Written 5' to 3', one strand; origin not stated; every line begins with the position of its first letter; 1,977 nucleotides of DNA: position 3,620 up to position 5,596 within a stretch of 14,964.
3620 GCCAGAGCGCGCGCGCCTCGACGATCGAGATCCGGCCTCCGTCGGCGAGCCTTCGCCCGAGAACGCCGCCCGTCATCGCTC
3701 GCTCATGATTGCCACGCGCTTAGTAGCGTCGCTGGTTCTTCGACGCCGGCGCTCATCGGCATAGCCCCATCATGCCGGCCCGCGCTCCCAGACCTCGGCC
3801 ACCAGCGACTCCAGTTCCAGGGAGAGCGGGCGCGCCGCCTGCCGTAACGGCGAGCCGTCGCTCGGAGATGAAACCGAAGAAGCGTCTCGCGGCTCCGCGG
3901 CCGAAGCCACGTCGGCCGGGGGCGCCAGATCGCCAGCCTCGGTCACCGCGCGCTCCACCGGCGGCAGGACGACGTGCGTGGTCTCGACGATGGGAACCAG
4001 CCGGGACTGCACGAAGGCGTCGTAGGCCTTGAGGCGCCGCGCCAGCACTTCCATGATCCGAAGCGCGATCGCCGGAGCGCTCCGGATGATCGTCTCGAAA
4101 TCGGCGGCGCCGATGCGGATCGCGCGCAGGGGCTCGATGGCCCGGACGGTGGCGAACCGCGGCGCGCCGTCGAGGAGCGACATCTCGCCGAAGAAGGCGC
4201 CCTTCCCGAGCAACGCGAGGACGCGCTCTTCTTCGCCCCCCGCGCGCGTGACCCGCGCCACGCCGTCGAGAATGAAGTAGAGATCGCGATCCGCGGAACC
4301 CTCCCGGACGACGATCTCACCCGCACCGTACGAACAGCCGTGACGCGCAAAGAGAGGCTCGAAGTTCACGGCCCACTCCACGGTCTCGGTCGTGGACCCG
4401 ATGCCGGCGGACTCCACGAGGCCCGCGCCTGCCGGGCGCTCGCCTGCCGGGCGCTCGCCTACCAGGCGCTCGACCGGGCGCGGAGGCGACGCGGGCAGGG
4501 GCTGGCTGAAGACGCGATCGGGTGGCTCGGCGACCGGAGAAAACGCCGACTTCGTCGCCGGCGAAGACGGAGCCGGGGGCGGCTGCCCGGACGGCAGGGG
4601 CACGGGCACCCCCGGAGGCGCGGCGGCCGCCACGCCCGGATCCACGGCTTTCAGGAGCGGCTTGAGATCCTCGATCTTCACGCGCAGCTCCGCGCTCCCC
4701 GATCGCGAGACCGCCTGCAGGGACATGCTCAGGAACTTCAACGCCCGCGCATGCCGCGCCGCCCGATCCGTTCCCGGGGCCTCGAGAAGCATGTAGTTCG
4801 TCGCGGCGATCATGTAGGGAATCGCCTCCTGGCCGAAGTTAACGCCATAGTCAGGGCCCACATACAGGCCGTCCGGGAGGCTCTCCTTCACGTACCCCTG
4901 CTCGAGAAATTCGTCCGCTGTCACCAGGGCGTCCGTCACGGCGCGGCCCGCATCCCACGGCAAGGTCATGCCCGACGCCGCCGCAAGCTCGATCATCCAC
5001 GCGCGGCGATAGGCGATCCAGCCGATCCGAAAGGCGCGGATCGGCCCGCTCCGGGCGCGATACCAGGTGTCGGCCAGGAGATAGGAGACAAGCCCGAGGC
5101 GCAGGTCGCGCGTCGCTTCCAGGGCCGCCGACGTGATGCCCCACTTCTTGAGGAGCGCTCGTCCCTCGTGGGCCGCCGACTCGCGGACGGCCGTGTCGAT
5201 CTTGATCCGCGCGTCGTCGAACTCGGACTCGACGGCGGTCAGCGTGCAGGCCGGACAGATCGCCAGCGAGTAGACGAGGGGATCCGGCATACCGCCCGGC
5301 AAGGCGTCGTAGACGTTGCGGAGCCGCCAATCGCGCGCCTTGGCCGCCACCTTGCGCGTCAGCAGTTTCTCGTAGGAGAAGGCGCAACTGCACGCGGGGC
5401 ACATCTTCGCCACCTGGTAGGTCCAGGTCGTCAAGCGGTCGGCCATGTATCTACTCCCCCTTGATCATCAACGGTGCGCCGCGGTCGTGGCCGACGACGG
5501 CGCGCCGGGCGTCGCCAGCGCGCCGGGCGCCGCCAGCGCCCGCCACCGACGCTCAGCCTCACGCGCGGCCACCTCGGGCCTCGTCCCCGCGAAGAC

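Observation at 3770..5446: Unusual domain fusion: DUF2225 zinc-ribbon/TPR-like domain joined to a bona fide cyclic-nucleotide-binding domain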

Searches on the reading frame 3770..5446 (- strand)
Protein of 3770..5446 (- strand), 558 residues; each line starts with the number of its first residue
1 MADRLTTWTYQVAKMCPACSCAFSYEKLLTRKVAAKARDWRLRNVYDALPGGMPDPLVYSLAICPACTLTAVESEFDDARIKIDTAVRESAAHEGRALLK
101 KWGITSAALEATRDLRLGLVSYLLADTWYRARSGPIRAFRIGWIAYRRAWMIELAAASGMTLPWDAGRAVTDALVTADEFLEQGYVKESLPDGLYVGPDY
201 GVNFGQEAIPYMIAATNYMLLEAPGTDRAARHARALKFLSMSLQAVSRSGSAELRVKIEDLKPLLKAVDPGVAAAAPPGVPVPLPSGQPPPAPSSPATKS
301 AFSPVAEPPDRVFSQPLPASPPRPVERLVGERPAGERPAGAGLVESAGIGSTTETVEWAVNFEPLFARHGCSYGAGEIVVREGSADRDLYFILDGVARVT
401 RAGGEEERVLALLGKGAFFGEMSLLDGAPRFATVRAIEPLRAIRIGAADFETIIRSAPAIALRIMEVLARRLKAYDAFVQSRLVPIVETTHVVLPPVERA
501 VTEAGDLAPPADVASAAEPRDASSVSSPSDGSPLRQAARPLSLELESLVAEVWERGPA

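Call 3: search_protein_families(library=pfam, proteins=[window:3770-5446:-], max_evalue=1)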
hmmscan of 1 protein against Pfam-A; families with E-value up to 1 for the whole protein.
window:3770-5446:- (558 aa): 3 families
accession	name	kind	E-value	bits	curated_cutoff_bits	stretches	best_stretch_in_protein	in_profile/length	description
PF00027.35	cNMP_binding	-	1.4e-20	73.5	27.5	1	372-455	3-87/89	Cyclic nucleotide-binding domain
PF09986.15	DUF2225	-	6.2e-11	42.9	21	1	15-189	7-156/214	Uncharacterized protein conserved in bacteria (DUF2225)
PF18977.5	DUF5713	-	0.044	14.6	27.3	1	67-111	56-100/107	Family of unknown function (DUF5713)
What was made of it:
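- On cNMP_binding (PF00027) / CNB fold: 73.5 bits against a cutoff of 27.5, E 1.4e-20 (call 3)
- On DUF2225 (PF09986): 42.9 bits against a cutoff of 21, E 6.2e-11, covering profile positions 7-156 of 214 (call 3).
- On Pycsar effector (PycTIR/PycTM): No TIR domain was found (call 3), and no hydrophobic transmembrane segment is apparent on reading the sequence (no TM predictor was run).
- Checked: It gives DUF2225 at aa 15-189 (E 6.2e-11, 42.9 bits, cutoff 21) (call 3).
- cNMP_binding scores 73.5 bits (call 3).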

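Call 4: search_protein_families(library=ncbifam, proteins=[window:3770-5446:-], max_evalue=1)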
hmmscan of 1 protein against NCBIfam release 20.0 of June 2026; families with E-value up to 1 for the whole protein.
window:3770-5446:- (558 aa): 8 families
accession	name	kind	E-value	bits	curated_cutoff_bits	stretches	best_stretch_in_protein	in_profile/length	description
NF058543.1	ActPatMycb56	equivalog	9.9e-12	44.3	460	1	373-497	24-144/317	acetyltransferase Pat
NF008732.0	PRK11753.1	equivalog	3.8e-11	42.8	266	1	369-475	24-132/214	cAMP-activated global transcriptional regulator CRP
TIGR03896.1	cyc_nuc_ocin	subfamily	9e-11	41.7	161.05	1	376-472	16-117/317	bacteriocin-type transport-associated protein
NF041163.2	encap_f2b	equivalog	2.6e-05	23.6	400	1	372-472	99-201/450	family 2B encapsulin nanocompartment shell protein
TIGR03697.1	NtcA_cyano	equivalog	0.00055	19.7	244.95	1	383-474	8-102/193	global nitrogen regulator NtcA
NF007707.0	PRK10402.1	subfamily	0.0034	17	180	1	372-443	35-107/226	transcriptional regulator YeiL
NF050815.1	TransActFtrBCaul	equivalog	0.0083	15.4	300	1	375-468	39-132/251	transcriptional activator FtrB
NF006901.0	PRK09392.1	equivalog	0.018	14.4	211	1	378-471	40-133/236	transcriptional activator FtrB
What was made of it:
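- On CRP/FNR transcription factor: The CRP, NtcA and FtrB NCBIfam models match only the CNB part and fall far below their cutoffs (calls 3, 4).
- Closest known: CRP/FNR transcription factors. Same: They share the CNB fold, the Gly-Glu...Arg cassette and a long C-helix after the barrel (NCBIfam CRP E 3.8e-11 over the CNB only, call 4).
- Checked: No HTH, kinase, cyclase or phosphodiesterase model hits in Pfam or NCBIfam (calls 3, 4).
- No other domain is detected (calls 3, 4). No DNA-binding model hits the protein (calls 3, 4).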

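Call 8: find_homologous_proteins(query=window:3770-5446:-)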
Query window:3770-5446:- (558 aa): 37 proteins with E <= 0.001 among 8000 candidates.
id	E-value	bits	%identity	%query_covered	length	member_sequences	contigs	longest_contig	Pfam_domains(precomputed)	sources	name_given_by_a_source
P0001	0.0e+0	1226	100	100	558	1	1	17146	PF09986.16,PF00027.36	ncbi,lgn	-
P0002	8.0e-183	627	57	99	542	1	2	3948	PF09986.16,PF00027.36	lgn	-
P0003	1.8e-178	613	55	99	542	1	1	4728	PF09986.16,PF00027.36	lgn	-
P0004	4.7e-178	611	55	99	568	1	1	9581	PF09986.16,PF00027.36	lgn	-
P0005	4.9e-101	357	41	87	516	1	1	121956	PF09986.16,PF00027.36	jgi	jgi:CRP-like cAMP-binding protein/uncharacterized protein (DUF2225 family)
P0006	7.5e-97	343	39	87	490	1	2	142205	PF09986.16,PF00027.36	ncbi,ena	ncbi:MAG: DUF2225 domain-containing protein [Candidatus Hydrogenedentota bacterium]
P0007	6.4e-95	337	39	87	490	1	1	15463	PF09986.16,PF00027.36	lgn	-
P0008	2.7e-19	87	38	18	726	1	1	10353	PF00027.36,PF00067.28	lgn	-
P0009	1.2e-17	82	31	40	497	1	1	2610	PF14559.13,PF00027.36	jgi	jgi:CRP-like cAMP-binding protein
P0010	1.7e-16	78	31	32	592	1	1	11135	PF13367.12,PF00027.36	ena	-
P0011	1.2e-15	75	38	18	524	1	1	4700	PF14559.13,PF13432.13,PF13428.13,PF00027.36,PF07719.24,PF13174.13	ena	-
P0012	3.5e-15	74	36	18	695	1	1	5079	PF13432.13,PF00027.36,PF07719.24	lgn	-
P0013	1.2e-14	72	39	17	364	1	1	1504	PF00027.36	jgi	jgi:CRP-like cAMP-binding protein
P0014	4.1e-13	67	36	18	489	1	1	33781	PF00027.36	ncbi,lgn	ncbi:MAG: cyclic nucleotide-binding domain-containing protein [Polyangia bacterium]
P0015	8.5e-13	66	38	19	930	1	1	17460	PF14559.13,PF00027.36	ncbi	-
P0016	9.6e-12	62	40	20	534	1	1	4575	PF00924.25,PF00027.36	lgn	-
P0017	2.9e-11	61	41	19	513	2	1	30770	PF00924.25,PF00027.36,PF21082.3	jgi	jgi:small-conductance mechanosensitive channel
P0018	6.0e-10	57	40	18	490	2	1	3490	PF00924.25,PF00027.36,PF21082.3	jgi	jgi:small-conductance mechanosensitive channel/CRP-like cAMP-binding protein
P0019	3.3e-9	54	34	19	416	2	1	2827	PF00027.36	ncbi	-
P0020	3.6e-9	54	32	23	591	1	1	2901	PF14559.13,PF13431.13,PF00027.36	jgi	jgi:CRP-like cAMP-binding protein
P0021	3.8e-9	54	34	19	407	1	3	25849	PF00027.36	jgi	jgi:cAMP-dependent protein kinase regulator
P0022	1.2e-8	52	36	18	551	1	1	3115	PF01946.24,PF01266.31,PF00890.31,PF07992.21,PF00070.34,PF13738.13,PF03486.21,PF00027.36,PF12831.14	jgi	jgi:thioredoxin reductase (NADPH)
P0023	1.3e-8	52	33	22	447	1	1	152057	PF00027.36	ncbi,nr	ncbi:MAG: cyclic nucleotide-binding domain-containing protein [Deltaproteobacteria bacterium]|nr:cyc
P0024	7.9e-8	50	33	23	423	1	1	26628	PF00027.36,PF07228.18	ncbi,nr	ncbi:MAG: SpoIIE family protein phosphatase [Anaerolineales bacterium]|nr:SpoIIE family protein phos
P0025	9.6e-7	46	49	11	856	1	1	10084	PF00027.36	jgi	jgi:CRP-like cAMP-binding protein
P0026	1.2e-6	46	38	18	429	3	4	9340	PF00027.36,PF07228.18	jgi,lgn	jgi:serine phosphatase RsbU (regulator of sigma subunit)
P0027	2.5e-6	45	40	19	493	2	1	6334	PF00924.25,PF00027.36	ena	-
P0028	5.6e-6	43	34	19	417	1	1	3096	PF00027.36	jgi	jgi:CRP-like cAMP-binding protein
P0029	9.6e-6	43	41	16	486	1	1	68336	PF00924.25,PF00027.36,PF21082.3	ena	-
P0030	1.0e-5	43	35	18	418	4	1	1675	PF00027.36,PF07228.18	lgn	-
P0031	1.1e-5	42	36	18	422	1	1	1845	PF00027.36,PF07228.18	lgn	-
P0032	3.6e-5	41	34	19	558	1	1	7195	PF07992.21,PF00070.34,PF13738.13,PF00027.36,PF12831.14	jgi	jgi:thioredoxin reductase (NADPH)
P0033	7.1e-5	40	28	25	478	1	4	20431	PF00924.25,PF00027.36,PF21082.3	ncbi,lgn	-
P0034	1.1e-4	39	34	18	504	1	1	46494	PF00924.25,PF00027.36,PF21082.3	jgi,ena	-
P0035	3.6e-4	37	28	18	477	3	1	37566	PF00924.25,PF00027.36,PF21082.3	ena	-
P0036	7.2e-4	36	32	16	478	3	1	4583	PF00924.25,PF00027.36,PF21082.3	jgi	jgi:small-conductance mechanosensitive channel/CRP-like cAMP-binding protein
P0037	7.7e-4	36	39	16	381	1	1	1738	PF00520.38,PF00027.36,PF07885.23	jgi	jgi:voltage-gated potassium channel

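Call 11: search_solved_structures(query=window:3770-5446:-, max_evalue=1)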
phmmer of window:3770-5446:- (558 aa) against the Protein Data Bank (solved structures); distinct sequences matched with E-value up to 1: 188 (the best 60 are shown).
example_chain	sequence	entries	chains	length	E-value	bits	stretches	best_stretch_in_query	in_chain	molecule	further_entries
4din_B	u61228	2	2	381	1.9e-14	56.5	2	371-479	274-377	cAMP-dependent protein kinase type I-beta regulatory subunit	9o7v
1rgs_A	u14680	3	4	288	4.2e-14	55.3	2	373-479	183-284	CAMP DEPENDENT PROTEIN KINASE | cAMP-dependent protein kinase type I-alpha regulatory chain | cAMP-dependent protein kinase type I-alpha regulatory subunit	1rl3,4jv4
1ne4_A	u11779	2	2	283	5.7e-14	54.9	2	373-478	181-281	cAMP-dependent protein kinase type I-alpha regulatory chain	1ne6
4ev0_A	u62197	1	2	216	7.9e-14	54.4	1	373-477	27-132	Transcription regulator, Crp family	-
2qcs_B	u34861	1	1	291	1e-13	54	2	373-479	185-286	cAMP-dependent protein kinase type I-alpha regulatory subunit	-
4x6r_B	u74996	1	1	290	1.1e-13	53.9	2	373-479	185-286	cAMP-dependent protein kinase type I-alpha regulatory subunit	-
4mx3_A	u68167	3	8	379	1.1e-13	53.9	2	373-479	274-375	cAMP-dependent protein kinase type I-alpha regulatory subunit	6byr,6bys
6no7_B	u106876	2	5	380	1.1e-13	53.9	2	373-479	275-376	cAMP-dependent protein kinase type I-alpha regulatory subunit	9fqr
9edc_B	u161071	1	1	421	1.6e-13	53.4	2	373-479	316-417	cAMP-dependent protein kinase type I-alpha regulatory subunit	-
4d7s_A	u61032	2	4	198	2.1e-13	53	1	372-472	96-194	STHK_CNBD_CGMP | STHK_CNBD_CAMP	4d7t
5jr7_B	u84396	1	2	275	2.6e-13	52.7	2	372-455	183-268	cAMP-dependent protein kinase type I-alpha regulatory subunit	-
7lz4_A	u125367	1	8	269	3.1e-13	52.4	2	373-478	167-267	cAMP-dependent protein kinase type I-alpha regulatory subunit, N-terminally processed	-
9edd_B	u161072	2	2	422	3.7e-13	52.2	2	373-479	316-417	cAMP-dependent protein kinase type I-alpha regulatory subunit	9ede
7ssb_A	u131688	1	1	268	3.9e-13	52.1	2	369-491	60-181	cGMP-dependent protein kinase 1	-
8vtb_A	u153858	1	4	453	4.4e-13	51.9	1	372-474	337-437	Transcriptional regulator, Crp/Fnr family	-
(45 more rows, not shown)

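Call 13: find_encoding_contigs(protein=P0001, flank=10000, max_places=3)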
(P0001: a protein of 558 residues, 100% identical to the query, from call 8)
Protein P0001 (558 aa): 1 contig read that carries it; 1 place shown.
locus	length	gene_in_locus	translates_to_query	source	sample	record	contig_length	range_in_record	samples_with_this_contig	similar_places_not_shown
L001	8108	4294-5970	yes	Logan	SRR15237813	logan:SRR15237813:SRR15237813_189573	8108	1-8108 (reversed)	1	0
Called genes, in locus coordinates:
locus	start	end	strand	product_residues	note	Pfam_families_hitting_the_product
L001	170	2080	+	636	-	PF02784:Orn_Arg_deC_N, PF17810:Arg_decarb_HB, PF17944:Arg_decarbox_C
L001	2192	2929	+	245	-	PF04402:SIMPL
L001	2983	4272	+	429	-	PF01547:SBP_bac_1, PF13416:SBP_bac_8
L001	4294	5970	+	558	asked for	PF09986:DUF2225, PF00027:cNMP_binding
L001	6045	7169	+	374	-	PF04055:Radical_SAM, PF19288:CofH_C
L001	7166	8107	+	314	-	?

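Call 14: find_encoding_contigs(protein=P0006, flank=10000, max_places=3)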
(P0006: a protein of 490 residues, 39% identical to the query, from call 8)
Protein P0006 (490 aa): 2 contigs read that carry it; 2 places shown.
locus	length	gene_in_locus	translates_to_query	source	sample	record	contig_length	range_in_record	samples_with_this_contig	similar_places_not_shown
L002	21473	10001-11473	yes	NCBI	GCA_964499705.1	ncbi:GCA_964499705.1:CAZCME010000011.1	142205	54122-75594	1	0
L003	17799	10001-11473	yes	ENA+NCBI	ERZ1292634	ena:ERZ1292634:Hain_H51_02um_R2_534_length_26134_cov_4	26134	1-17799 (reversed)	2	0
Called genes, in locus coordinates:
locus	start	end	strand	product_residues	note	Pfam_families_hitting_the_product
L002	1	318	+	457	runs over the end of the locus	PF00072:Response_reg, PF00158:Sigma54_activat, PF01078:Mg_chelatase (faint), PF14532:Sigma54_activ_2, PF00004:AAA, PF07728:AAA_5, PF25601:AAA_lid_14, PF02954:HTH_8, +1 more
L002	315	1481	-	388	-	-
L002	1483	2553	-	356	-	PF00195:Chal_sti_synt_N, PF08392:FAE1_CUT1_RppA, PF08541:ACP_syn_III_C (faint), PF02797:Chal_sti_synt_C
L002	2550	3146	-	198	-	PF04264:YceI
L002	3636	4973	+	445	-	-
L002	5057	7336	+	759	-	PF00580:UvrD-helicase, PF01443:Viral_helicase1 (faint), PF13245:AAA_19, PF13604:AAA_30 (faint), PF13361:UvrD_C, PF13538:UvrD_C_2 (weak), PF21196:PcrA_UvrD_tudor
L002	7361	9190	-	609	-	PF10604:Polyketide_cyc2 (weak), PF19363:DUF5939, PF00211:Guanylate_cyc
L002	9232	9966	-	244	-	PF03692:CxxCxxCC (weak)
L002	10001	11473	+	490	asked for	PF09986:DUF2225, PF00027:cNMP_binding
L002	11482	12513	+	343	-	PF00730:HhH-GPD, PF00633:HHH, PF14815:NUDIX_4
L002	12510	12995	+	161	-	PF00027:cNMP_binding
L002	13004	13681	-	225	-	PF00230:MIP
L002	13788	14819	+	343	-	PF07885:Ion_trans_2 (weak), PF22614:Slo-like_RCK (weak), PF02254:TrkA_N, PF02080:TrkA_C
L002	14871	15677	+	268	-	PF01026:TatD_DNase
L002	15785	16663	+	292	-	PF03990:DUF348, PF07501:G5, PF06725:3D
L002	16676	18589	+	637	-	PF13525:YfiO (faint), PF13174:TPR_6 (faint), PF13428:TPR_14 (faint), PF13432:TPR_16 (faint), PF14559:TPR_19 (faint), PF09976:TPR_21 (faint)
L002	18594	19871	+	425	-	PF03952:Enolase_N, PF00113:Enolase_C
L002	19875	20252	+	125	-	PF02537:CRCB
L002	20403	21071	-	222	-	-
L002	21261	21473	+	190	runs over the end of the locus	-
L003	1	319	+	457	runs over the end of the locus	PF00072:Response_reg, PF00158:Sigma54_activat, PF01078:Mg_chelatase (faint), PF14532:Sigma54_activ_2, PF00004:AAA, PF07728:AAA_5, PF25601:AAA_lid_14, PF02954:HTH_8, +1 more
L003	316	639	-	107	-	-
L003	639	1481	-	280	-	PF01136:Peptidase_U32 (faint)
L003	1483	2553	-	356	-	PF00195:Chal_sti_synt_N, PF08392:FAE1_CUT1_RppA, PF08541:ACP_syn_III_C (faint), PF02797:Chal_sti_synt_C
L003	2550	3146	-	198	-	PF04264:YceI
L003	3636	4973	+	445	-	-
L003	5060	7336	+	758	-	PF00580:UvrD-helicase, PF01443:Viral_helicase1 (faint), PF13245:AAA_19, PF13604:AAA_30 (faint), PF13361:UvrD_C, PF13538:UvrD_C_2 (weak), PF21196:PcrA_UvrD_tudor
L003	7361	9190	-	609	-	PF10604:Polyketide_cyc2 (weak), PF19363:DUF5939, PF00211:Guanylate_cyc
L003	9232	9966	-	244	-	PF03692:CxxCxxCC (weak)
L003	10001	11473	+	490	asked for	PF09986:DUF2225, PF00027:cNMP_binding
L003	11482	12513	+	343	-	PF00730:HhH-GPD, PF00633:HHH, PF14815:NUDIX_4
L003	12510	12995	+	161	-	PF00027:cNMP_binding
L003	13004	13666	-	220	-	PF00230:MIP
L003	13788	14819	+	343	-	PF07885:Ion_trans_2 (weak), PF22614:Slo-like_RCK (weak), PF02254:TrkA_N, PF02080:TrkA_C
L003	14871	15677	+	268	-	PF01026:TatD_DNase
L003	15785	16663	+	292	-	PF03990:DUF348, PF07501:G5, PF06725:3D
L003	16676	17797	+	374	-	?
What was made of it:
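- On Pycsar effector (PycTIR/PycTM): Only L002 has a class III cyclase, two genes away and divergent (call 14).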

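Call 15: find_encoding_contigs(protein=P0005, flank=10000, max_places=3)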
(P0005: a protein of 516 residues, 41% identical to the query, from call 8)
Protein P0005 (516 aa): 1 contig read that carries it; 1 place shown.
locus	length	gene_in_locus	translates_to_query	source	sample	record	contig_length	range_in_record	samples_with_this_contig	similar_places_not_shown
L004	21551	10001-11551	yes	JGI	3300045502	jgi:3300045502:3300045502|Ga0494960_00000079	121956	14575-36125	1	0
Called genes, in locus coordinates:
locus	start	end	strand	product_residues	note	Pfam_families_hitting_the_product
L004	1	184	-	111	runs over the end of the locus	PF04020:Phage_holin_4_2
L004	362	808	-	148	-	PF07963:N_methyl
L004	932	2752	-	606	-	PF11412:DsbD_N (weak), PF02683:DsbD_TM, PF03190:Thioredox_DsbH, PF13098:Thioredoxin_2, PF13899:Thioredoxin_7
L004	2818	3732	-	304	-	PF07313:AmiA-like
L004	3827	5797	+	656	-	PF02784:Orn_Arg_deC_N, PF17810:Arg_decarb_HB, PF17944:Arg_decarbox_C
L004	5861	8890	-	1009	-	PF18083:PutA_N, PF01619:Pro_dh, PF00171:Aldedh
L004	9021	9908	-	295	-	PF00990:GGDEF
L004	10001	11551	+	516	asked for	PF09986:DUF2225, PF00027:cNMP_binding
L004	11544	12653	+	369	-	PF04055:Radical_SAM, PF19288:CofH_C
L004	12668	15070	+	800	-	PF22019:GlgB_N, PF02922:CBM_48, PF00128:Alpha-amylase, PF02806:Alpha-amylase_C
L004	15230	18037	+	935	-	PF03714:PUD, PF02922:CBM_48, PF22019:GlgB_N (faint), PF00128:Alpha-amylase (weak), PF21653:pulA_all-beta, PF02922:CBM_48, PF16561:AMPK1_CBM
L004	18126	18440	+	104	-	-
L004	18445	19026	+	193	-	PF25084:LbH_EIF2B, PF25087:GMPPB_C (faint), PF00132:Hexapep, PF14602:Hexapep_2 (weak), PF00132:Hexapep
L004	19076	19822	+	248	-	PF02348:CTP_transf_3, PF12804:NTP_transf_3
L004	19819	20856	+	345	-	-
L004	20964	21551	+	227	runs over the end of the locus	PF03328:HpcH_HpaI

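Call 32: search_protein_families(library=pfam, alignment_id=A4, max_evalue=0.001)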
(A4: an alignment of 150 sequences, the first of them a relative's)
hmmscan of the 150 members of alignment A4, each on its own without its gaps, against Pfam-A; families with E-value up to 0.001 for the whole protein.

A. member 1, P0003 (542 aa): 2 families
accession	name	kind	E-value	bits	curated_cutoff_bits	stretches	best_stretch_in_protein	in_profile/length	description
PF00027.35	cNMP_binding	-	6.6e-20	71.3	27.5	1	363-447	2-87/89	Cyclic nucleotide-binding domain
PF09986.15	DUF2225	-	2.1e-11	44.4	21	1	12-241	4-189/214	Uncharacterized protein conserved in bacteria (DUF2225)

B. families by the number of members that match (of 150 scanned): 32 families (the first 25 are shown)
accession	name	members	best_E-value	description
PF09986.15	DUF2225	149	1.2e-65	Uncharacterized protein conserved in bacteria (DUF2225)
PF00027.35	cNMP_binding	32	2.1e-23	Cyclic nucleotide-binding domain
PF13424.12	TPR_12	22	1.8e-08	Tetratricopeptide repeat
PF13181.12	TPR_8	21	3.5e-08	Tetratricopeptide repeat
PF07719.23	TPR_2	15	2.3e-07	Tetratricopeptide repeat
PF00515.34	TPR_1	6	5.7e-07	Tetratricopeptide repeat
PF00072.30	Response_reg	5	4e-29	Response regulator receiver domain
PF13176.12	TPR_7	5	2e-05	Tetratricopeptide repeat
PF13374.12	TPR_10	5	8.5e-05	Tetratricopeptide repeat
PF13174.12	TPR_6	4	1.7e-08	Tetratricopeptide repeat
PF13432.12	TPR_16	4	6.1e-05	Tetratricopeptide repeat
PF13428.12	TPR_14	3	2e-05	Tetratricopeptide repeat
PF04423.19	Rad50_zn_hook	2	0.00044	Rad50 zinc hook motif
PF10209.14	DUF2340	1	1.3e-16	Uncharacterized conserved protein (DUF2340)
PF01996.21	F420_ligase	1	2.6e-11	F420-0:Gamma-glutamyl ligase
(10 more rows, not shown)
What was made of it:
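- On DUF2225 (PF09986): TPR Pfam models hit many family members (call 32).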
